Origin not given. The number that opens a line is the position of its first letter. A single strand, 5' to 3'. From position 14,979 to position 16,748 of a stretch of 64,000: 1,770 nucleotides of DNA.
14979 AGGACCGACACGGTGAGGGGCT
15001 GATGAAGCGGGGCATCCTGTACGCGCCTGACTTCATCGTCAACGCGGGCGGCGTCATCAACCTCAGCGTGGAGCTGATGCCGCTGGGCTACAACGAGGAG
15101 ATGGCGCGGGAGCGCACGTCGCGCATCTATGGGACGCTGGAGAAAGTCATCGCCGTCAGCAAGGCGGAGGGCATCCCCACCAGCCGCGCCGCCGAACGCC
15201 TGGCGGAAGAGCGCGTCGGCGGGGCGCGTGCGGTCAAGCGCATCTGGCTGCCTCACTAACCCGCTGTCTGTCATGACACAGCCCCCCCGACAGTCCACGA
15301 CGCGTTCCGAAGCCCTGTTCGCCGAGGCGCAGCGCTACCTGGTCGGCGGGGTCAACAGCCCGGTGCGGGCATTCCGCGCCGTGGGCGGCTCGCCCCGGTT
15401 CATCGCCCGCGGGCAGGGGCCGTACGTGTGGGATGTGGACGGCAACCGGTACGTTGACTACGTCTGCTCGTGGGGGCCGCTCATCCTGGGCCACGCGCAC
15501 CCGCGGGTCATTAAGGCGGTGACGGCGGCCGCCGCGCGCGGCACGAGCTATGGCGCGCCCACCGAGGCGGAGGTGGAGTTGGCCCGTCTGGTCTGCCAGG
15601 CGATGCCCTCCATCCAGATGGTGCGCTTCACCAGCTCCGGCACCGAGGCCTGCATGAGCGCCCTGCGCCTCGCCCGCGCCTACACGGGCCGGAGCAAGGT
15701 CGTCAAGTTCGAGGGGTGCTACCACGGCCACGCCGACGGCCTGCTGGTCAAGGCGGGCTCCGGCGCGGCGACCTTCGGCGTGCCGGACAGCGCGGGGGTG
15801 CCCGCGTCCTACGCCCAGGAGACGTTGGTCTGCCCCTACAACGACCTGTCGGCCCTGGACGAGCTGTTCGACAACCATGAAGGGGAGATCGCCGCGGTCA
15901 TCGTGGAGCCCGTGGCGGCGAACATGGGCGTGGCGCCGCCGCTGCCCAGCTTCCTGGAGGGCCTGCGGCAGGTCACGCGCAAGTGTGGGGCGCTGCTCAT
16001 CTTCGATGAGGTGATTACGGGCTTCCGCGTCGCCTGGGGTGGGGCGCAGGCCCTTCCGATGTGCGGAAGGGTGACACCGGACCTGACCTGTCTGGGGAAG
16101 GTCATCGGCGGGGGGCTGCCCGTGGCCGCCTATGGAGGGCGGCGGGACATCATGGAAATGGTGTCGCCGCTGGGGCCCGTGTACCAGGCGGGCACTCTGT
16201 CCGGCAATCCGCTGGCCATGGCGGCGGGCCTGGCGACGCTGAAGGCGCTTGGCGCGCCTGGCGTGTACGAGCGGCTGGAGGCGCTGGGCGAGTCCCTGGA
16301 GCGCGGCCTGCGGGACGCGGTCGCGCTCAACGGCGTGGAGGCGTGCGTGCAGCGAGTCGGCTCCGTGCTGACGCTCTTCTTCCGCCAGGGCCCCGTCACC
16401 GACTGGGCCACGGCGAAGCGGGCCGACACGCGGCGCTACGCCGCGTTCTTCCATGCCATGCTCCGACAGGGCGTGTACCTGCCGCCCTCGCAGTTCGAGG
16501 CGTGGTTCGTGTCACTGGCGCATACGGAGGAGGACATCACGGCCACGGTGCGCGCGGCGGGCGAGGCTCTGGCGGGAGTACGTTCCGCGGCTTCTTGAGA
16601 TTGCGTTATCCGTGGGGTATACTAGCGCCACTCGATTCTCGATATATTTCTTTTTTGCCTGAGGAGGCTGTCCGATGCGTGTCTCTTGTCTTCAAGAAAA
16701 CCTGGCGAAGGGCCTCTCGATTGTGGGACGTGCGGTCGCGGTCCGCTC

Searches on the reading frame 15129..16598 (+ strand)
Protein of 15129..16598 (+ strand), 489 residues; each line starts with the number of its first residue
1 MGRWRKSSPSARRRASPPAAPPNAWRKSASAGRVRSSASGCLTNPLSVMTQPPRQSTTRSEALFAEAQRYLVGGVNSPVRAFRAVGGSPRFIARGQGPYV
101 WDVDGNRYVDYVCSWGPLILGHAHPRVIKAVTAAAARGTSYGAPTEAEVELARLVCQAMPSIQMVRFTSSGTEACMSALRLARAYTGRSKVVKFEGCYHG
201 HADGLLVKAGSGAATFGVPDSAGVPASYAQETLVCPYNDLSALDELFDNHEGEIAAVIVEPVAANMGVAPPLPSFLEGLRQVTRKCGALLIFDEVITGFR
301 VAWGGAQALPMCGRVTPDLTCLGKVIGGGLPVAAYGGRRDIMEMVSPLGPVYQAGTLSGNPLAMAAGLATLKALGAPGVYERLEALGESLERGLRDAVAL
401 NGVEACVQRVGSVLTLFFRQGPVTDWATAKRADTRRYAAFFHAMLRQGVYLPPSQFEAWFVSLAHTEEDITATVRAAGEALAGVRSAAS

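Call 72: search_protein_families(library=pfam, proteins=[window:15129-16598:+], max_evalue=0.00001)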
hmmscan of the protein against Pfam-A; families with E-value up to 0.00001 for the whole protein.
window:15129-16598:+ (489 aa): 1 family
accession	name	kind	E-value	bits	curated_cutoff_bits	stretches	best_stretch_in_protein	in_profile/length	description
PF00202.27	Aminotran_3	-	9.6e-75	252.2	30.5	1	89-454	10-374/403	Aminotransferase class-III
